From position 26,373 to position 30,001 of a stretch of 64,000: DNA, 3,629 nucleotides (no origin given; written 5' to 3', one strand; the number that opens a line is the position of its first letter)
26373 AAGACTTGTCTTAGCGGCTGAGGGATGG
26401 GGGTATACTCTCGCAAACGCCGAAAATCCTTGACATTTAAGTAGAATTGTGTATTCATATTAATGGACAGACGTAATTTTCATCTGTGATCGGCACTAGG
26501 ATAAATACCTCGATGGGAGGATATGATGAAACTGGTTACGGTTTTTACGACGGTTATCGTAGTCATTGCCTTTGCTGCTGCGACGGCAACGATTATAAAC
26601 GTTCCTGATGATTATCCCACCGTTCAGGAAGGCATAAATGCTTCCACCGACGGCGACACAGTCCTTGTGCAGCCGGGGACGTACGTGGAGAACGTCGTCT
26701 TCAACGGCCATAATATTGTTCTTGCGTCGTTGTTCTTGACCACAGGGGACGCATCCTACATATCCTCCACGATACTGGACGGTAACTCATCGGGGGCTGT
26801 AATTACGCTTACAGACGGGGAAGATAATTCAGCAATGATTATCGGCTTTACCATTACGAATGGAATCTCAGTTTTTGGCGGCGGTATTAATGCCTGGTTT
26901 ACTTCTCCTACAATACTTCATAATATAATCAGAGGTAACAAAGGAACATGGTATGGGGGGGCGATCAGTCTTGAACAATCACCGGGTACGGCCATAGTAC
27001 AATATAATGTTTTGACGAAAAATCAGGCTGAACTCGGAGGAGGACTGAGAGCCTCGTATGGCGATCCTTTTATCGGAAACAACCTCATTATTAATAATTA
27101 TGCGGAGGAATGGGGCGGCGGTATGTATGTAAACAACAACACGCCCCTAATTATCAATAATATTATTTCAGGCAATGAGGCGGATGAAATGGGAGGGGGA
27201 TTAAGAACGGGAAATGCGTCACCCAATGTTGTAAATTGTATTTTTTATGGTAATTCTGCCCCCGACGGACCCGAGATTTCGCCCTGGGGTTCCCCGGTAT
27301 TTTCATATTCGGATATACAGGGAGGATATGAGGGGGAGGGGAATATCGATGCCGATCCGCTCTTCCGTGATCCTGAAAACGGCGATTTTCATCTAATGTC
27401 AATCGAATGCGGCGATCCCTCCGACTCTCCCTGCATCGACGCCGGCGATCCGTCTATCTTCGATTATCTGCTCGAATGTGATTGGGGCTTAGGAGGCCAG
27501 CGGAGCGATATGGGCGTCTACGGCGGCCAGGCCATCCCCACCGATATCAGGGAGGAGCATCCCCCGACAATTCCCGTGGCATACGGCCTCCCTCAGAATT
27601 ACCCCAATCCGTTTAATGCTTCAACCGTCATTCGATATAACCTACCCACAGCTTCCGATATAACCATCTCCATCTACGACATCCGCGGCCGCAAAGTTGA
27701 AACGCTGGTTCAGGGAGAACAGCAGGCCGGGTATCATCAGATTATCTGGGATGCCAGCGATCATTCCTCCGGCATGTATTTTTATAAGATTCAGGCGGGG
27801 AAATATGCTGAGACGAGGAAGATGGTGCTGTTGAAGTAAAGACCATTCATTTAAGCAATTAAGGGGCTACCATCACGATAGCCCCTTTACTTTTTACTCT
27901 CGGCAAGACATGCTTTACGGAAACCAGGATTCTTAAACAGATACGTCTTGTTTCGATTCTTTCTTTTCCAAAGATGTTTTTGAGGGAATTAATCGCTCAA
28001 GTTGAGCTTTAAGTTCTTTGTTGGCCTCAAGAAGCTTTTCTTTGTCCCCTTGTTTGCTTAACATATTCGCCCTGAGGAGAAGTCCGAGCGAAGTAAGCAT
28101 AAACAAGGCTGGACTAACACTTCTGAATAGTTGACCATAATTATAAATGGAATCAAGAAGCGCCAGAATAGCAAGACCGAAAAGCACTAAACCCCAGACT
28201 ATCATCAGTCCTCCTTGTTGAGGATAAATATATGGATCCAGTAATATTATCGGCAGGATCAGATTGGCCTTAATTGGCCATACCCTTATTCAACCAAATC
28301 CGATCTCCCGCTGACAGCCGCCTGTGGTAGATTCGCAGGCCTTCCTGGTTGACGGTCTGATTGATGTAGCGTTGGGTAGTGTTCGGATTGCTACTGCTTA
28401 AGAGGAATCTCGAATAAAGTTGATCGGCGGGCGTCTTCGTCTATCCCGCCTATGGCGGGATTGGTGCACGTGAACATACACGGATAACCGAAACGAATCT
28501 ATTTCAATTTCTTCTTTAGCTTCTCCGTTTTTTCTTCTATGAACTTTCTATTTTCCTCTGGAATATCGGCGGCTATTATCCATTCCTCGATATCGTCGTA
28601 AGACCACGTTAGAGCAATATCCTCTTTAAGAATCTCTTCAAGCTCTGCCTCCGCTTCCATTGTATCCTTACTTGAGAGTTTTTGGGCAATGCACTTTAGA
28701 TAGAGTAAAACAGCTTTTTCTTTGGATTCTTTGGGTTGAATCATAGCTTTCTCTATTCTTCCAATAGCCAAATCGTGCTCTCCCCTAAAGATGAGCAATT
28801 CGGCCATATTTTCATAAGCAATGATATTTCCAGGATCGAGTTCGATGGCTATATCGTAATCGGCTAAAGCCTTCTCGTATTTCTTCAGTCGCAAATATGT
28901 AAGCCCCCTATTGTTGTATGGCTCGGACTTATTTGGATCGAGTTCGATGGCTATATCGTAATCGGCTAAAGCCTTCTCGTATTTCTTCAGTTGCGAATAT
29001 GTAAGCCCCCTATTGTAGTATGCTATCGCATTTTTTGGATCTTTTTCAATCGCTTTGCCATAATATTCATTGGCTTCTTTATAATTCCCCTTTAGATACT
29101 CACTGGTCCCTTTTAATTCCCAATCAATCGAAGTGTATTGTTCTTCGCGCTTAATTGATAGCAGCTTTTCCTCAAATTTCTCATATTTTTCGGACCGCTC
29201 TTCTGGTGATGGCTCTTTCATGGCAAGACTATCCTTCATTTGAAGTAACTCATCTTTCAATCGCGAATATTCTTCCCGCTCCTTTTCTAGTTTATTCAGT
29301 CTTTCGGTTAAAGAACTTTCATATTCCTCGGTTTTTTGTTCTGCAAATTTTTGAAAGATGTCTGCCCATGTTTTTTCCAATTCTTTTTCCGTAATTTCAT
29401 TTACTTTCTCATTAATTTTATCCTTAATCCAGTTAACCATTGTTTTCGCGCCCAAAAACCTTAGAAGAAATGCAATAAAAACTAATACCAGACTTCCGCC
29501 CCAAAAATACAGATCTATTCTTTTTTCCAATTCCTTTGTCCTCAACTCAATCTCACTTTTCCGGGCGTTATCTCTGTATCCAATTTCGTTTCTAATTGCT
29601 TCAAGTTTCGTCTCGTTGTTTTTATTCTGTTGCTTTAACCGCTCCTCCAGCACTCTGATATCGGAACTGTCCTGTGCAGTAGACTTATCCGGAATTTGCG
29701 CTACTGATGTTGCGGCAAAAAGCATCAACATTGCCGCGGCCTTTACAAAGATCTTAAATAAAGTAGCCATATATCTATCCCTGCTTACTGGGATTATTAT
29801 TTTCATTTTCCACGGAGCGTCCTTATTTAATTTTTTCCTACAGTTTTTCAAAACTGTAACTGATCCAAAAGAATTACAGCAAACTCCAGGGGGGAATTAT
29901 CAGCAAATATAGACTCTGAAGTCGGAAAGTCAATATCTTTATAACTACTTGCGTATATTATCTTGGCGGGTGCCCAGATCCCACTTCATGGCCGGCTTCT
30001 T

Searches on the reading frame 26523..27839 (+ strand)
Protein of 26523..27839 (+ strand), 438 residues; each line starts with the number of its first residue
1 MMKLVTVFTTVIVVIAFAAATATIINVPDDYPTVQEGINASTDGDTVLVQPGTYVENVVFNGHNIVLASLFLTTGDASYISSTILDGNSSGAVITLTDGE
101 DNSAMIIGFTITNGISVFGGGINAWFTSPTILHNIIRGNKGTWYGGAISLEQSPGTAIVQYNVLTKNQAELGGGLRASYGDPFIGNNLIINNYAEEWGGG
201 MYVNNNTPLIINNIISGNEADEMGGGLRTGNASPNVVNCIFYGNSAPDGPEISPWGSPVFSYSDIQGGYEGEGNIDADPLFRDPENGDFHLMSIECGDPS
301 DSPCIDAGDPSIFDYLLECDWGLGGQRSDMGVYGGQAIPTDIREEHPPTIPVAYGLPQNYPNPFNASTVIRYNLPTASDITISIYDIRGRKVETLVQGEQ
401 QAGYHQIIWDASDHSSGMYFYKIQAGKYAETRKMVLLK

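Call 14: search_protein_families(library=pfam, proteins=[window:26523-27839:+], max_evalue=0.01)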
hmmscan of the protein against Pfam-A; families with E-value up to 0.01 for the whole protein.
window:26523-27839:+ (438 aa): 4 families
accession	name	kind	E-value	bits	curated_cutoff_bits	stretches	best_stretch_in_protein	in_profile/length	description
PF18962.6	Por_Secre_tail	-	2.7e-12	47.2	27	1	360-435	2-74/75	Secretion system C-terminal sorting domain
PF13860.13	FlgD_ig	-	2.7e-07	30.9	27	1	368-422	12-72/79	FlgD Ig-like domain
PF02415.23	Chlam_PMP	-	0.0013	19.2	20.6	0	136-149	4-17/19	Chlamydia polymorphic membrane protein (Chlamydia_PMP) repeat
PF17161.10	DUF5123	-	0.0018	19.8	35.1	0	260-292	68-99/113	Domain of unknown function (DUF5123)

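Call 17: find_encoding_contigs(protein=window:26523-27839:+, flank=3000, max_places=10)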
Protein window:26523-27839:+ (438 aa): no gene with exactly this product is on record in the collection.

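Call 19: find_encoding_contigs(protein=window:26526-27839:+, flank=3000, max_places=10)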
Protein window:26526-27839:+ (437 aa): no gene with exactly this product is on record in the collection.

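Call 21: find_homologous_proteins(query=window:26523-27839:+, max_evalue=1e-10)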
Query window:26523-27839:+ (438 aa): 4139 proteins with E <= 1e-10 among 8000 candidates; the best 120 are listed.
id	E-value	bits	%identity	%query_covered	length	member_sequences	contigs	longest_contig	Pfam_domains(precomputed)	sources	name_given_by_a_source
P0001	1.2e-295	998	100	100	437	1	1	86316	PF18962.8,PF13860.13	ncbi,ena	-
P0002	2.6e-216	737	52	95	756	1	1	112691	PF13229.13,PF18962.8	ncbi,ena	-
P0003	4.1e-183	627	52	93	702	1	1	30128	PF07602.18,PF18962.8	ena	-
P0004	8.5e-171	587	50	76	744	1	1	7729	PF13229.13,PF05048.20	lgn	-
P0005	3.9e-166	571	47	93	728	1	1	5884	PF13229.13,PF07602.18,PF18962.8,PF22842.4,PF05048.20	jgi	jgi:hypothetical protein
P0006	3.2e-164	565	56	73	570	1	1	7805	PF02415.24,PF18962.8,PF13860.13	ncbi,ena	-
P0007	5.6e-163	561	49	93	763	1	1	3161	PF07602.18,PF18962.8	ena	-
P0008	7.8e-159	547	51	87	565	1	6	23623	PF13229.13,PF07602.18,PF02415.24,PF18962.8,PF05048.20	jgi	jgi:parallel beta-helix repeat protein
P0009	7.0e-158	544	52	73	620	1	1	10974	PF13229.13,PF18962.8,PF05048.20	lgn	-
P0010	1.3e-156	540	46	93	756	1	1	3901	PF07602.18,PF18962.8,PF22842.4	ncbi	-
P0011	1.2e-155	537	48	100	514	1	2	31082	PF13229.13,PF18962.8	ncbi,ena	-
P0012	5.9e-153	528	58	100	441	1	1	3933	PF13229.13,PF02415.24,PF18962.8,PF13860.13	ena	-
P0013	6.0e-153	528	58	100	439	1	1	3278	PF13229.13,PF07602.18,PF02415.24,PF18962.8,PF13860.13,PF05048.20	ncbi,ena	-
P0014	7.2e-153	528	53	100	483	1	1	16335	PF13229.13,PF18962.8,PF13860.13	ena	-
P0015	3.1e-152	525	53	100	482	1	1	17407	PF18962.8,PF13860.13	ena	-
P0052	3.7e-135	469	55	100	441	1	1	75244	PF18962.8,PF13860.13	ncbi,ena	-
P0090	3.9e-129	449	51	100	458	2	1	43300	PF13229.13,PF18962.8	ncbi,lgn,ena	-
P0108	3.2e-126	440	67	76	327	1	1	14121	PF13229.13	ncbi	ncbi:MAG: right-handed parallel beta-helix repeat-containing protein, partial [candidate division Zi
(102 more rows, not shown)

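Call 22: find_encoding_contigs(protein=P0001, flank=10000, max_places=5)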
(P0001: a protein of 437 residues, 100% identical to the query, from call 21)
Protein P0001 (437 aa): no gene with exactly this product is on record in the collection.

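Call 35: find_encoding_contigs(protein=P0002, flank=10000, max_places=4)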
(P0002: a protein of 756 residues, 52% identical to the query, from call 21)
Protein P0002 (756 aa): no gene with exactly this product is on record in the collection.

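Call 36: find_encoding_contigs(protein=P0013, flank=10000, max_places=4)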
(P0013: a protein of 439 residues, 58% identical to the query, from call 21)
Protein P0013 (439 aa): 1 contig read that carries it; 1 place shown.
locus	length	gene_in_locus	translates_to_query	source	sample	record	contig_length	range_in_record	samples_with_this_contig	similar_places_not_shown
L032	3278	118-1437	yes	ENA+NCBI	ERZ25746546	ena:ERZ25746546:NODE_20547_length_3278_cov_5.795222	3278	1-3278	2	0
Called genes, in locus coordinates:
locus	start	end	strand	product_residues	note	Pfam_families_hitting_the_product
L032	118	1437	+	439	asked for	PF05048:NosD, PF07602:DUF1565 (faint), PF02415:Chlam_PMP (faint), PF13229:Beta_helix, PF13860:FlgD_ig (weak), PF18962:Por_Secre_tail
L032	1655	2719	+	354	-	PF05048:NosD, PF13229:Beta_helix, PF02415:Chlam_PMP (faint), PF07602:DUF1565 (weak), PF18203:IPTL-CTERM (weak)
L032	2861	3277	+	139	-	?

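Call 38: find_encoding_contigs(protein=P0012, flank=6000, max_places=6)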
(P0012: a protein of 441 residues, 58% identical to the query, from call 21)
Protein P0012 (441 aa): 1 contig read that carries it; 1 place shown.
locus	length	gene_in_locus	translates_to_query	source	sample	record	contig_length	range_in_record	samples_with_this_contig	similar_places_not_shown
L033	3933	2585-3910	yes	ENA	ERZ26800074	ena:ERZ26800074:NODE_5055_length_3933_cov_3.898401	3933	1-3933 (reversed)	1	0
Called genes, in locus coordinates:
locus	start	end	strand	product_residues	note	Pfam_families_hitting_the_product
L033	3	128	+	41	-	?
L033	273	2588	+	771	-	PF13229:Beta_helix (weak), PF05048:NosD (weak), PF13229:Beta_helix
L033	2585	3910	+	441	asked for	PF13229:Beta_helix (weak), PF02415:Chlam_PMP (faint), PF13229:Beta_helix (weak), PF13860:FlgD_ig (weak), PF18962:Por_Secre_tail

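Call 39: find_encoding_contigs(protein=P0052, flank=6000, max_places=6)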
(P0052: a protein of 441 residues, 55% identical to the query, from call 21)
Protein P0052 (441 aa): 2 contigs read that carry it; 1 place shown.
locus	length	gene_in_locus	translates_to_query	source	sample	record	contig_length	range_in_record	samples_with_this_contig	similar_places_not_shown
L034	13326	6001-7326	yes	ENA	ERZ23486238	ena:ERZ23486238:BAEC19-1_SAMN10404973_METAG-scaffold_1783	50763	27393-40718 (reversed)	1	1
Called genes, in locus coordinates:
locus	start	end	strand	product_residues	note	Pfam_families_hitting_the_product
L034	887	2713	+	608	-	-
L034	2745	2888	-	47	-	-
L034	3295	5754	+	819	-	PF17159:MASE3, PF00989:PAS, PF08448:PAS_4, PF13188:PAS_8 (weak), PF13426:PAS_9, PF00512:HisKA, PF02518:HATPase_c, PF00072:Response_reg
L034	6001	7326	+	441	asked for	PF13860:FlgD_ig, PF18962:Por_Secre_tail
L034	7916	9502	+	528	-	PF13088:BNR_2 (faint), PF18203:IPTL-CTERM (weak)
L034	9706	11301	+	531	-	PF00515:TPR_1 (faint), PF07719:TPR_2 (faint), PF13176:TPR_7 (faint), PF13424:TPR_12 (faint), PF13428:TPR_14 (weak)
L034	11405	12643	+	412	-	PF00248:Aldo_ket_red, PF13187:Fer4_9 (weak), PF13534:Fer4_17 (weak)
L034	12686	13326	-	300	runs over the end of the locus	PF20244:DUF6599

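Call 49: find_encoding_contigs(protein=P0108, flank=5000, max_places=6)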
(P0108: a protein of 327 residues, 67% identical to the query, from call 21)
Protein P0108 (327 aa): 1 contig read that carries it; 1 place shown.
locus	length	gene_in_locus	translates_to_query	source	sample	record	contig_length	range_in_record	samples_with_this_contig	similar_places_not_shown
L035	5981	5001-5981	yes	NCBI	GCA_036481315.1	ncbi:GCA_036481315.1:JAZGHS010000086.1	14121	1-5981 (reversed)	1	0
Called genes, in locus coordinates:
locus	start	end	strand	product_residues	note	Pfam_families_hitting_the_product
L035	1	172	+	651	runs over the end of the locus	PF00662:Proton_antipo_N, PF00361:Proton_antipo_M, PF01010:Proton_antipo_C (faint)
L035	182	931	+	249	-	PF13489:Methyltransf_23, PF08241:Methyltransf_11, PF08242:Methyltransf_12 (weak), PF13649:Methyltransf_25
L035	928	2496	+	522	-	PF00361:Proton_antipo_M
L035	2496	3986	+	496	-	PF00361:Proton_antipo_M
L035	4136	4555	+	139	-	PF01475:FUR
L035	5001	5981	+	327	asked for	PF13229:Beta_helix (weak)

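Call 55: find_encoding_contigs(protein=P0090, flank=4000, max_places=8)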
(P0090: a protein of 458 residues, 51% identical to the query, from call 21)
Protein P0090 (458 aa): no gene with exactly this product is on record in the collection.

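Call 67: list_cluster_members(proteins=[P0001, P0121, P0013, P0052])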
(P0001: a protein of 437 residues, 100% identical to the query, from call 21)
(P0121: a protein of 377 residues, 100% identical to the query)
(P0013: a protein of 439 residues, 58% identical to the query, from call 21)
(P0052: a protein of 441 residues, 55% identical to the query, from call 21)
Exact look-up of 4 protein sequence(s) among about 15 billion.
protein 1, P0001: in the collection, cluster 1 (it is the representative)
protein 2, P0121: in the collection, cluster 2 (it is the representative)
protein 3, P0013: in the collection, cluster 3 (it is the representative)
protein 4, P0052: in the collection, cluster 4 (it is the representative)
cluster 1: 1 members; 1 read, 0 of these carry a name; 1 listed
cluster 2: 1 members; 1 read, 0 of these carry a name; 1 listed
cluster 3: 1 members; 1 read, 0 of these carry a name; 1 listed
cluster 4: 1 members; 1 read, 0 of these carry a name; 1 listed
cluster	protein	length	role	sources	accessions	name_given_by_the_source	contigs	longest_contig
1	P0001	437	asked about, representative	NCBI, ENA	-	-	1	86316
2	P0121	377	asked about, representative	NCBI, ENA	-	-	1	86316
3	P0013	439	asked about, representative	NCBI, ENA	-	-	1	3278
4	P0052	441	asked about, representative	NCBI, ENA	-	-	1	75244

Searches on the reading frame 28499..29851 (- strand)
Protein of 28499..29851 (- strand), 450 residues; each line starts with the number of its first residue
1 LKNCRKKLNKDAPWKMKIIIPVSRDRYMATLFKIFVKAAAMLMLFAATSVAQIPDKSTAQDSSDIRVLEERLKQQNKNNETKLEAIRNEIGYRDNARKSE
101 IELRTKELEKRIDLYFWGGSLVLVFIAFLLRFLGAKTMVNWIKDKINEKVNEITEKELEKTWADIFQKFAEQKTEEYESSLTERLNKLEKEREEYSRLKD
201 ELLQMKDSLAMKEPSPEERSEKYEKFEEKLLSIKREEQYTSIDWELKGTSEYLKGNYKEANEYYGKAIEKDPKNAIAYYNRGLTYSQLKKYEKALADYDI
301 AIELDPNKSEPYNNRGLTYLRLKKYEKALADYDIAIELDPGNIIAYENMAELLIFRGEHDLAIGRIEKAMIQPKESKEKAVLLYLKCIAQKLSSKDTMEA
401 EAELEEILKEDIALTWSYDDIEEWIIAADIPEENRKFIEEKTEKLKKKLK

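Call 14: search_protein_families(library=pfam, proteins=[window:28499-29851:-], max_evalue=0.01)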
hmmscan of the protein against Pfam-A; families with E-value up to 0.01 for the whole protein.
window:28499-29851:- (450 aa): 17 families
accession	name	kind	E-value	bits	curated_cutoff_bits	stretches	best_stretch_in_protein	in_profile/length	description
PF00515.34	TPR_1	-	6.1e-25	86.4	27.8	3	275-307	1-33/34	Tetratricopeptide repeat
PF13414.12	TPR_11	-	7.3e-22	77.2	26.8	3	250-288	3-41/42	TPR repeat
PF13431.12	TPR_17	-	1.1e-21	75.7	24.4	3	263-295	1-33/34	Tetratricopeptide repeat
PF07719.23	TPR_2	-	2.6e-20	71.2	27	3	275-307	1-33/34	Tetratricopeptide repeat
PF13432.12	TPR_16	-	3.1e-15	56.7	32.7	1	248-307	4-63/65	Tetratricopeptide repeat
PF13181.12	TPR_8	-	5.5e-15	54.6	25.7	2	277-307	3-33/34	Tetratricopeptide repeat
PF13371.12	TPR_9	-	2e-12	47.4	35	2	284-345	4-65/73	Tetratricopeptide repeat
PF13424.12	TPR_12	-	5.8e-12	46.1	30.1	3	275-337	3-73/77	Tetratricopeptide repeat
PF13428.12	TPR_14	-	1.2e-09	38.3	23.5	1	315-352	7-44/44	Tetratricopeptide repeat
PF14559.12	TPR_19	-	2e-09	38.1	25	1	254-302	4-52/68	Tetratricopeptide repeat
PF13174.12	TPR_6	-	3.4e-06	27.8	26.3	0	277-307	2-32/33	Tetratricopeptide repeat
PF13176.12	TPR_7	-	3.7e-05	23.9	27.9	0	345-371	1-29/36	Tetratricopeptide repeat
PF01239.28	PPTA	-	6.1e-05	23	29.5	0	258-287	2-31/32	Protein prenyltransferase alpha subunit repeat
PF13374.12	TPR_10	-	0.00055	20.3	27.5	0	312-333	5-26/42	Tetratricopeptide repeat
PF12895.13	ANAPC3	-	0.0019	18.9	27.2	0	255-330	3-77/82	Anaphase-promoting complex, cyclosome, subunit 3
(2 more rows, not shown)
